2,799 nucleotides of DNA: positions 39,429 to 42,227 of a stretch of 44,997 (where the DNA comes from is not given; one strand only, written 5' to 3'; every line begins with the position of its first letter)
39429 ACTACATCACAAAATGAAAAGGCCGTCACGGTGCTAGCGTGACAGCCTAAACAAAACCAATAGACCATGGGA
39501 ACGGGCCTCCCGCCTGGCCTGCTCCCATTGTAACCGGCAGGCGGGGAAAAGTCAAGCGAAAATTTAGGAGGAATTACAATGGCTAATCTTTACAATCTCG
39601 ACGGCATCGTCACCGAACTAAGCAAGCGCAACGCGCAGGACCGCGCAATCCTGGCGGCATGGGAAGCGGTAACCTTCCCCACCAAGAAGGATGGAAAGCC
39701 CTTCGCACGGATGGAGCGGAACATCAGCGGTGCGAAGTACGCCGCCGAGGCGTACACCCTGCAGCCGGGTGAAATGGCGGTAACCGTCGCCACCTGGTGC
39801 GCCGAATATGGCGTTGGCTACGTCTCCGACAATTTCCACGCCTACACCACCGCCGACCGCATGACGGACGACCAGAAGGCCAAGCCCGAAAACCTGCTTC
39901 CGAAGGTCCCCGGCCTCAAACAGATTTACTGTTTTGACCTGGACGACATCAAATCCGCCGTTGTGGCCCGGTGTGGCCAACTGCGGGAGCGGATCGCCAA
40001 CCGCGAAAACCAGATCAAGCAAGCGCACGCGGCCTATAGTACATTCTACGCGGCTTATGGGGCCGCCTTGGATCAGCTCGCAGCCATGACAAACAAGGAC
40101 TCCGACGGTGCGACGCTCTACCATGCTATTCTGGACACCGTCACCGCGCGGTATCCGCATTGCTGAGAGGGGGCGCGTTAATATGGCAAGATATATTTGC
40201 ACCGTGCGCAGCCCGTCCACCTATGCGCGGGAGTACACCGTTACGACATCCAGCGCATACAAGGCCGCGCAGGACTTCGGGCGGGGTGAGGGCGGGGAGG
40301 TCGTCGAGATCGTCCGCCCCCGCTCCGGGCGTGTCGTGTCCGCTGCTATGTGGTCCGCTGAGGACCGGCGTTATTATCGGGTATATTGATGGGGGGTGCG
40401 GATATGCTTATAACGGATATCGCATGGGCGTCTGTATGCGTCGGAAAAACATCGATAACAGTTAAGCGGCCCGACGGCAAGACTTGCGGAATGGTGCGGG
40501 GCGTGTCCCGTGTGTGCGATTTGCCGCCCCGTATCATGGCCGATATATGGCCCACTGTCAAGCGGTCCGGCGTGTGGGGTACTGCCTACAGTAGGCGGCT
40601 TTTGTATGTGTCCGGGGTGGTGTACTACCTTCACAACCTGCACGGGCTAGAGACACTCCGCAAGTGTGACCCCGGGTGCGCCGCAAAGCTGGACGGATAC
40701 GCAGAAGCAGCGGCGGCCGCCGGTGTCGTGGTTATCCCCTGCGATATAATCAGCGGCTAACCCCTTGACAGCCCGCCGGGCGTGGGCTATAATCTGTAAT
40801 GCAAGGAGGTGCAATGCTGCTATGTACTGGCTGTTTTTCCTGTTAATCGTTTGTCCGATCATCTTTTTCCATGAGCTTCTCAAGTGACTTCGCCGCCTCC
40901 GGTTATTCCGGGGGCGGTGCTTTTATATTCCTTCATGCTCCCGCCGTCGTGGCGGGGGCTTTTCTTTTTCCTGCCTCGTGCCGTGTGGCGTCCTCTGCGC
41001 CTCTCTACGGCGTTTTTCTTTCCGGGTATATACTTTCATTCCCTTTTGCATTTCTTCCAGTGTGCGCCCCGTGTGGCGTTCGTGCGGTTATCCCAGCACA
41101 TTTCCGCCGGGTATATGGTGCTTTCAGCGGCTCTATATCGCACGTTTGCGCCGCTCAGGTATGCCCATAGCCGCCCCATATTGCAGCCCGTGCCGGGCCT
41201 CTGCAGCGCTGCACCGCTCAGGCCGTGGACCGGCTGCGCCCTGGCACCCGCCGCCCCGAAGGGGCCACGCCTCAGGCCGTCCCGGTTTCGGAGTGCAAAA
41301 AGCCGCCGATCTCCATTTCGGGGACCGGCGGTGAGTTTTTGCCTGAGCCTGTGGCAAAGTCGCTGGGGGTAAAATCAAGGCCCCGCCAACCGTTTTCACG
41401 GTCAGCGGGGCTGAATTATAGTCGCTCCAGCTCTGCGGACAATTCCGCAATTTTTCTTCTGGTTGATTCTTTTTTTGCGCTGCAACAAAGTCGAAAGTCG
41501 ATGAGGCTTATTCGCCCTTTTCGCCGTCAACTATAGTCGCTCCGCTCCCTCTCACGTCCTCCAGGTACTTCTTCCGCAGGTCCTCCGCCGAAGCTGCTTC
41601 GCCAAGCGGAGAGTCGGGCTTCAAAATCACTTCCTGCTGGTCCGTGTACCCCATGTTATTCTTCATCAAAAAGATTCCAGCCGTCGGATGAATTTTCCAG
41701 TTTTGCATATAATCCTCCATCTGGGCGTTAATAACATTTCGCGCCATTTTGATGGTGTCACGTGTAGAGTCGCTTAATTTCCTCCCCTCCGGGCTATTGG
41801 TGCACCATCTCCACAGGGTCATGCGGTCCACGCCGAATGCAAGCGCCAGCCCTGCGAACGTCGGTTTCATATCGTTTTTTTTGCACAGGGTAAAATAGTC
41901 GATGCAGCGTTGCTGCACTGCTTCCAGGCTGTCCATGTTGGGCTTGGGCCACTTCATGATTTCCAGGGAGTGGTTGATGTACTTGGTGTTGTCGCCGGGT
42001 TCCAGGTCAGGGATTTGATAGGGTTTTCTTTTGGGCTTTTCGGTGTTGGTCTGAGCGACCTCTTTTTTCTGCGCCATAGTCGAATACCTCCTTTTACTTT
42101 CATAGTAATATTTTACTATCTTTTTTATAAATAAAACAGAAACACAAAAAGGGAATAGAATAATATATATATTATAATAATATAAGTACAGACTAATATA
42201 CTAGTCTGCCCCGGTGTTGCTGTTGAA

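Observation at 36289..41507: A 5.2-kb mosaic island separates terS from terL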

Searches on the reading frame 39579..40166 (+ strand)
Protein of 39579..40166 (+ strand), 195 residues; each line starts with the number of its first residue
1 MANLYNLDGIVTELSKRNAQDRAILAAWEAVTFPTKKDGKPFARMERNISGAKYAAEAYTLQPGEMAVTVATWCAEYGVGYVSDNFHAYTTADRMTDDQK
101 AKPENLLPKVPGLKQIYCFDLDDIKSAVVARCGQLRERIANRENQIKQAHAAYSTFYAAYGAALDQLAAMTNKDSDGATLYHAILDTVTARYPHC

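Call 3: search_protein_families(library=pfam, proteins=[window:39579-40166:+], max_evalue=0.01)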
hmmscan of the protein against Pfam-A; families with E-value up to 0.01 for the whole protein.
window:39579-40166:+ (195 aa): 1 family
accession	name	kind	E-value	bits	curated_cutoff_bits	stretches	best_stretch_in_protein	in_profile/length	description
PF08376.15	NIT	-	0.0092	16.8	24.9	0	80-183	15-122/239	Nitrate and nitrite sensing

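Call 4: search_protein_families(library=phrogs, proteins=[window:39579-40166:+], max_evalue=0.01)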
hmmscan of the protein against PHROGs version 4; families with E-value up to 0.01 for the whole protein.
window:39579-40166:+ (195 aa): 0 families

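Call 25: search_protein_families(library=padloc, proteins=[window:39579-40166:+], max_evalue=0.01)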
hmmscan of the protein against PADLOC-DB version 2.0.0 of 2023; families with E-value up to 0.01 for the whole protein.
window:39579-40166:+ (195 aa): 1 family
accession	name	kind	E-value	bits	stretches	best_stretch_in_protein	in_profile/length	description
PDLC00604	ZorA1|ZorA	-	0.0081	12.6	1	90-169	367-447/639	MotA/ExbB/TolQ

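Call 26: search_protein_families(library=ncbifam, proteins=[window:39579-40166:+], max_evalue=0.01)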
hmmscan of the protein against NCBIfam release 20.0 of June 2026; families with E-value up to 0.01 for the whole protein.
window:39579-40166:+ (195 aa): 1 family
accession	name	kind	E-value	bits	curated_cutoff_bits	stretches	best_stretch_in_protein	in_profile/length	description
TIGR01035.1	hemA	equivalog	0.004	16.1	209.55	1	101-160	277-336/416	glutamyl-tRNA reductase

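Call 27: find_encoding_contigs(protein=window:39579-40166:+, flank=10000, max_places=8)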
Protein window:39579-40166:+ (195 aa): 23 contigs read that carry it; 8 places shown.
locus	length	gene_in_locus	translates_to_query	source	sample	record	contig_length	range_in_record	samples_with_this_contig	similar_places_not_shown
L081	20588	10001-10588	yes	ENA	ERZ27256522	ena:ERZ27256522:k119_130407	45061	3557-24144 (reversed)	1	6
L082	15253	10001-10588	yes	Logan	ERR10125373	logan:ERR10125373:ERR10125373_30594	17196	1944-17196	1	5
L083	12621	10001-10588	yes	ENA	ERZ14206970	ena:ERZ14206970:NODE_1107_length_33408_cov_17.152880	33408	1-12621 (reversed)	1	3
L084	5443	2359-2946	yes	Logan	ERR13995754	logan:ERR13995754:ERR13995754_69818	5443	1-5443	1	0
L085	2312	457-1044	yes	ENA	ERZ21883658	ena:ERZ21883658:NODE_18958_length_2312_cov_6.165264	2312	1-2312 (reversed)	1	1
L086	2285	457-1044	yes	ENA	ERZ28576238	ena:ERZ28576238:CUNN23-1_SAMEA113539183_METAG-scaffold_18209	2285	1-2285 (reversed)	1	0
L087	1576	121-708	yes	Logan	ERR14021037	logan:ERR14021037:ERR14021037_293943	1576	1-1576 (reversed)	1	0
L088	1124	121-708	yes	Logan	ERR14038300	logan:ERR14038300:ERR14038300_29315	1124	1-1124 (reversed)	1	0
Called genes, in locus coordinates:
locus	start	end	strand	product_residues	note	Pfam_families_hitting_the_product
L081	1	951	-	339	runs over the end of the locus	PF17236:SU10_MCP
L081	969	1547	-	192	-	-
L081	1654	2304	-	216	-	PF09669:Phage_pRha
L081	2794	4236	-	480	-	PF05133:SPP1_portal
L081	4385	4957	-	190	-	-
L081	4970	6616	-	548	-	PF22530:Terminase-T7_RNaseH-like (weak)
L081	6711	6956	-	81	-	PF10387:DUF2442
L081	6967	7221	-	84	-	PF13711:DUF4160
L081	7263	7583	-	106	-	PF13412:HTH_24 (faint), PF13518:HTH_28 (faint), PF13542:HTH_Tnp_ISL3 (faint), PF04545:Sigma70_r4 (faint), PF08281:Sigma70_r4_2 (faint), PF13384:HTH_23 (faint), PF13551:HTH_29 (faint)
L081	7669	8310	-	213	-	PF27000:PH_gly_zipper (weak)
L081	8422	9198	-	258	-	PF00239:Resolvase, PF07508:Recombinase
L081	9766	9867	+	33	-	-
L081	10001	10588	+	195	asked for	-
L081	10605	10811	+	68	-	-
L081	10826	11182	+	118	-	-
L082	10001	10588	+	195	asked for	-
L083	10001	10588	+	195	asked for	-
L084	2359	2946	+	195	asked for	-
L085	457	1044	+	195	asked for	-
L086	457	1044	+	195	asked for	-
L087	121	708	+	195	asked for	-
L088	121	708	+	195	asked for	-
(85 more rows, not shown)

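Call 38: find_homologous_proteins(query=window:39579-40166:+)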
Query window:39579-40166:+ (195 aa): 166 proteins with E <= 0.001 among 519 candidates; the best 120 are listed.
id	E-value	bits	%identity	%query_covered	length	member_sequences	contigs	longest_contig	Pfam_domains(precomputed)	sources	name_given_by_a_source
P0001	1.1e-119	415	95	100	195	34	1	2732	-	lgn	-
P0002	7.2e-113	393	89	100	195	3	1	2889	-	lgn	-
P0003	1.1e-112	392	90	100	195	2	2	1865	-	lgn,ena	-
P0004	2.9e-110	384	88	100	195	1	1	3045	-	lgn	-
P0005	3.3e-110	384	88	100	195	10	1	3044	-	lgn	-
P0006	9.5e-108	376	87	100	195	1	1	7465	-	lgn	-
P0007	3.5e-107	374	87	100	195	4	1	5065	-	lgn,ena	-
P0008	5.8e-102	357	85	100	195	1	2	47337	-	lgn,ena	-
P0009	8.1e-102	357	82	100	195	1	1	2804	-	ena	-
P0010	6.2e-99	347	83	100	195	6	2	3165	-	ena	-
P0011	4.9e-98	344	81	100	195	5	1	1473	-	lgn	-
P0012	1.3e-97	343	82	100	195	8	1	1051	-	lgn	-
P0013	4.0e-97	341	81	100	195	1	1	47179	-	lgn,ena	-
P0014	1.1e-96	340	79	100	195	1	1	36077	-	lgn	-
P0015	1.1e-96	340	81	100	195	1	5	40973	-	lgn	-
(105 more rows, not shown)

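Call 49: predict_structure(alignment_id=A1)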
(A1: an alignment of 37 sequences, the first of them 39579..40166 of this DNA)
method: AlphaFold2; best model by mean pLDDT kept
length: 195 residues; sequences in the alignment: 37
mean_pLDDT: 93.7   pTM: 0.83
mean pLDDT of the five models: 93.7, 93.1, 93.1, 92.7, 92.7
residues with pLDDT >= 90: 176; 70-90: 13; 50-70: 3; < 50: 3
segments of 3 or more residues with pLDDT < 50: 1-3
pLDDT, mean of each block of 10 residues (from residue 1): 68 97 98 94 94 94 95 96 97 95 95 96 97 98 97 94 96 92 94 78
secondary structure, 60 per line:
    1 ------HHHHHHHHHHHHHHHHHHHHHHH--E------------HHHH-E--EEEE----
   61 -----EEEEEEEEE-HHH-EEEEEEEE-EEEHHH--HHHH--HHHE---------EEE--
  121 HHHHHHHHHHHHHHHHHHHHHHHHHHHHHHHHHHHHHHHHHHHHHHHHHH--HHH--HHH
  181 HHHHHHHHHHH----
elements in order: H7-29 H45-48 E53-56 E66-74 E80-87 E89-91 H97-100 E116-118 H121-170 H178-191

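Call 51: fold_search(model_id=the predicted structure, library=pdb)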
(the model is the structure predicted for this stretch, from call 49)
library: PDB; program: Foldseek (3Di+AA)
matches with E <= 10: 369; with E <= 0.001: 0
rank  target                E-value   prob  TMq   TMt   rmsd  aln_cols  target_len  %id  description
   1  3a58_E                5.9e-01  0.07  0.14  0.16  16.3       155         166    8  Crystal structure of Sec3p - Rho1p complex from Saccharomyces cerevisiae (released 2010-01-12)
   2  4ohh                  6.2e-01  0.11  0.16  0.07  15.5       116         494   13  LEOPARD Syndrome-Associated SHP2/Q506P mutant (released 2014-09-24)
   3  2y22_A                6.6e-01  0.08  0.12  0.22  11.9        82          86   15  Human AlphaB-crystallin Domain (residues 67-157) (released 2011-03-02)
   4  4m5s_A                7.0e-01  0.06  0.11  0.20  12.7       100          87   11  Human alphaB crystallin core domain in complex with C-terminal peptide (released 2014-04-09)
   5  2y22_B                7.0e-01  0.05  0.12  0.21  13.4        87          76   14  Human AlphaB-crystallin Domain (residues 67-157) (released 2011-03-02)
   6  8om9_A                7.9e-01  0.05  0.14  0.06  15.6       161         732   11  MutSbeta bound to (CAG)2 DNA (open form) (released 2023-05-24)
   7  2y22_E                8.9e-01  0.06  0.12  0.22  12.6        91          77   14  Human AlphaB-crystallin Domain (residues 67-157) (released 2011-03-02)
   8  3l1f                  9.5e-01  0.06  0.13  0.20  12.3        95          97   14  Bovine AlphaA crystallin (released 2010-05-12)
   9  6gjh_A                9.5e-01  0.05  0.13  0.20  11.8        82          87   16  Human Hsp27 (HspB1) alpha-crystallin domain in complex with a peptide mimic of its phosphorylatable N-terminal region (released 2019-05-29)
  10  4m5t_E                1.0e+00  0.04  0.11  0.20  12.9       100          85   11  Disulfide trapped human alphaB crystallin core domain in complex with C-terminal peptide (released 2014-04-09)
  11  4jut_E                1.1e+00  0.05  0.12  0.20  13.1        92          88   14  Crystal structure of a mutant fragment of Human HSPB6 (released 2014-02-05)
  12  4dgp                  1.2e+00  0.08  0.16  0.07  15.4       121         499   14  The wild-type Src homology 2 (SH2)-domain containing protein tyrosine phosphatase-2 (SHP2) (released 2013-03-06)
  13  4m5t_G                1.2e+00  0.04  0.11  0.21  12.7       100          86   11  Disulfide trapped human alphaB crystallin core domain in complex with C-terminal peptide (released 2014-04-09)
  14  4jut_C                1.2e+00  0.03  0.12  0.17  13.2        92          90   13  Crystal structure of a mutant fragment of Human HSPB6 (released 2014-02-05)
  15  7r75                  1.3e+00  0.06  0.14  0.06  16.2       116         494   14  Structure of human SHP2 in complex with compound 16 (released 2021-10-27)
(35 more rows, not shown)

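Call 56: fold_search(model_id=the predicted structure, library=viral)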
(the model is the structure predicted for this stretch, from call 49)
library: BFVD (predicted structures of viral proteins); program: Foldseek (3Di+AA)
matches with E <= 10: 470; with E <= 0.001: 0
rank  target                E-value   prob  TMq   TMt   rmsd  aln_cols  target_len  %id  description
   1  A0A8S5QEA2            6.3e-02  0.75  0.35  0.27   8.8       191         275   11  Uncharacterized protein [Siphoviridae sp. ctbvd11]
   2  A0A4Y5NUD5            7.6e-02  0.08  0.12  0.15  18.7       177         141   14  (no name in the UniProt tables at hand)
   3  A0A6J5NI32            1.5e-01  0.14  0.20  0.12  18.0       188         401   12  Uncharacterized protein [uncultured Caudovirales phage]
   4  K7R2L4                2.5e-01  0.08  0.17  0.20  16.2       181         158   13  Uncharacterized protein [Vibrio phage vB_VpaS_MAR10]
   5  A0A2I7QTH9            3.2e-01  0.09  0.15  0.19  17.1       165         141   10  (no name in the UniProt tables at hand)
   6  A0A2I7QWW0            3.4e-01  0.14  0.24  0.26  15.7       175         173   14  (no name in the UniProt tables at hand)
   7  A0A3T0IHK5            3.6e-01  0.25  0.26  0.31  20.0       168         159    7  Uncharacterized protein [Bacillus phage pW2]
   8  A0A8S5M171            3.6e-01  0.10  0.16  0.18  11.1       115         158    9  Uncharacterized protein [Podoviridae sp. ctIi96]
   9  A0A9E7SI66            3.6e-01  0.04  0.12  0.15  15.3       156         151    8  (no name in the UniProt tables at hand)
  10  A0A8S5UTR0            3.8e-01  0.21  0.23  0.19   9.9       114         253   13  Uncharacterized protein [Myoviridae sp. ctYA416]
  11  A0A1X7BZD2            3.8e-01  0.09  0.14  0.13  18.9       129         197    8  (no name in the UniProt tables at hand)
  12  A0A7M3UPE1            3.8e-01  0.09  0.14  0.09  11.6        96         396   14  Uncharacterized protein [Pyramimonas orientalis virus]
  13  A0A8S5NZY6            4.3e-01  0.14  0.23  0.18  13.8       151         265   11  Uncharacterized protein [Myoviridae sp. ctLnO19]
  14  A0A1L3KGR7            4.3e-01  0.03  0.11  0.07  26.6       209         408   12  (no name in the UniProt tables at hand)
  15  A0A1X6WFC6            4.8e-01  0.13  0.19  0.20  19.9       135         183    9  (no name in the UniProt tables at hand)
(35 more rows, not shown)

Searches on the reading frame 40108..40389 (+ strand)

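Call 3: search_protein_families(library=pfam, proteins=[window:40108-40389:+], max_evalue=0.01)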
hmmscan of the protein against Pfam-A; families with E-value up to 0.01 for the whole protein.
window:40108-40389:+ (93 aa): 1 family
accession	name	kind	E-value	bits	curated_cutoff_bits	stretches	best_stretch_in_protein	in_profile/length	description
PF06701.19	MIB_HERC2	-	0.0068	16.7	33.5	1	54-92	14-54/66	Mib_herc2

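Call 4: search_protein_families(library=phrogs, proteins=[window:40108-40389:+], max_evalue=0.01)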
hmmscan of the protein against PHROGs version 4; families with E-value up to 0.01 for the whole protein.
window:40108-40389:+ (93 aa): 0 families

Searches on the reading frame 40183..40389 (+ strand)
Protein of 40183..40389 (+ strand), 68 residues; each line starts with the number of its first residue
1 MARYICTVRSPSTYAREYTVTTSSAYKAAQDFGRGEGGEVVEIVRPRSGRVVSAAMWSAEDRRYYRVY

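Call 25: search_protein_families(library=padloc, proteins=[window:40186-40389:+], max_evalue=0.01)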
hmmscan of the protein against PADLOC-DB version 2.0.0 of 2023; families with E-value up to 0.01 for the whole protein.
window:40186-40389:+ (67 aa): 0 families

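Call 26: search_protein_families(library=ncbifam, proteins=[window:40186-40389:+], max_evalue=0.01)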
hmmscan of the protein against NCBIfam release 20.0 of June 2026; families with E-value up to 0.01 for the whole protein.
window:40186-40389:+ (67 aa): 0 families

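Call 32: search_protein_families(library=pfam, proteins=[window:40186-40389:+], max_evalue=0.01)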
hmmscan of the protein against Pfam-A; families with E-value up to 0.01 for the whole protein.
window:40186-40389:+ (67 aa): 1 family
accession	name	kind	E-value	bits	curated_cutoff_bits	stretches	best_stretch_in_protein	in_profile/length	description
PF06701.19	MIB_HERC2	-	0.0033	17.7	33.5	1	28-66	14-54/66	Mib_herc2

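Call 86: search_protein_families(library=phrogs, proteins=[window:40183-40389:+], max_evalue=0.001)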
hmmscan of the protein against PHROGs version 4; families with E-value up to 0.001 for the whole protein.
window:40183-40389:+ (68 aa): 0 families

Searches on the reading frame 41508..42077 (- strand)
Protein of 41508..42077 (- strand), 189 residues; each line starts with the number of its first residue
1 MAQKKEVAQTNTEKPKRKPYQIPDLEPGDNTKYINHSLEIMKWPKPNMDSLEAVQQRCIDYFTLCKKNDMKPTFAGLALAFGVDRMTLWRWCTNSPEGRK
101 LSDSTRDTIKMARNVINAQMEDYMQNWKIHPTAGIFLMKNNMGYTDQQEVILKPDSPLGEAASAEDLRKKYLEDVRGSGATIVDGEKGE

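Call 3: search_protein_families(library=pfam, proteins=[window:41508-42077:-], max_evalue=0.01)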
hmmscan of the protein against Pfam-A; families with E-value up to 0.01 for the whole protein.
window:41508-42077:- (189 aa): 2 families
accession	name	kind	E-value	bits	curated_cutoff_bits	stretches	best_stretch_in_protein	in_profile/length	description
PF16677.11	GP3_package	-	1.1e-12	48.5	29.4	1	47-150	5-105/105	DNA-packaging protein gp3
PF13022.12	HTH_Tnp_1_2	-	0.0028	18.2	27.9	1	48-95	5-50/122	Helix-turn-helix of insertion element transposase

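Call 4: search_protein_families(library=phrogs, proteins=[window:41508-42077:-], max_evalue=0.01)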
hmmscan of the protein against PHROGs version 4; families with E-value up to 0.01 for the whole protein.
window:41508-42077:- (189 aa): 2 families
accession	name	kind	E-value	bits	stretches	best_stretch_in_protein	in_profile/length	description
phrog_606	-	head and packaging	1.8e-11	45.4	1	46-159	23-145/167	terminase small subunit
phrog_309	-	head and packaging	9.4e-05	23.5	1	77-154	162-260/319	terminase small subunit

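Call 26: search_protein_families(library=ncbifam, proteins=[window:41508-42077:-], max_evalue=0.01)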
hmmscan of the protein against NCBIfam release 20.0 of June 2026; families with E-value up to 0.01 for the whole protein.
window:41508-42077:- (189 aa): 0 families

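Call 35: search_solved_structures(query=window:41508-42077:-, max_evalue=1, show_alignments=1)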
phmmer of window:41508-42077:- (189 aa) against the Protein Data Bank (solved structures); distinct sequences matched with E-value up to 1: 2.
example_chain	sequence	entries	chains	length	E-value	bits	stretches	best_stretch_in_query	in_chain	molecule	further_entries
4za6_A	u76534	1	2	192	0.68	12.7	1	75-124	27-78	TetR family transcriptional regulator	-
2ao9_A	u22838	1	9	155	0.74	12.6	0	65-103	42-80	Phage protein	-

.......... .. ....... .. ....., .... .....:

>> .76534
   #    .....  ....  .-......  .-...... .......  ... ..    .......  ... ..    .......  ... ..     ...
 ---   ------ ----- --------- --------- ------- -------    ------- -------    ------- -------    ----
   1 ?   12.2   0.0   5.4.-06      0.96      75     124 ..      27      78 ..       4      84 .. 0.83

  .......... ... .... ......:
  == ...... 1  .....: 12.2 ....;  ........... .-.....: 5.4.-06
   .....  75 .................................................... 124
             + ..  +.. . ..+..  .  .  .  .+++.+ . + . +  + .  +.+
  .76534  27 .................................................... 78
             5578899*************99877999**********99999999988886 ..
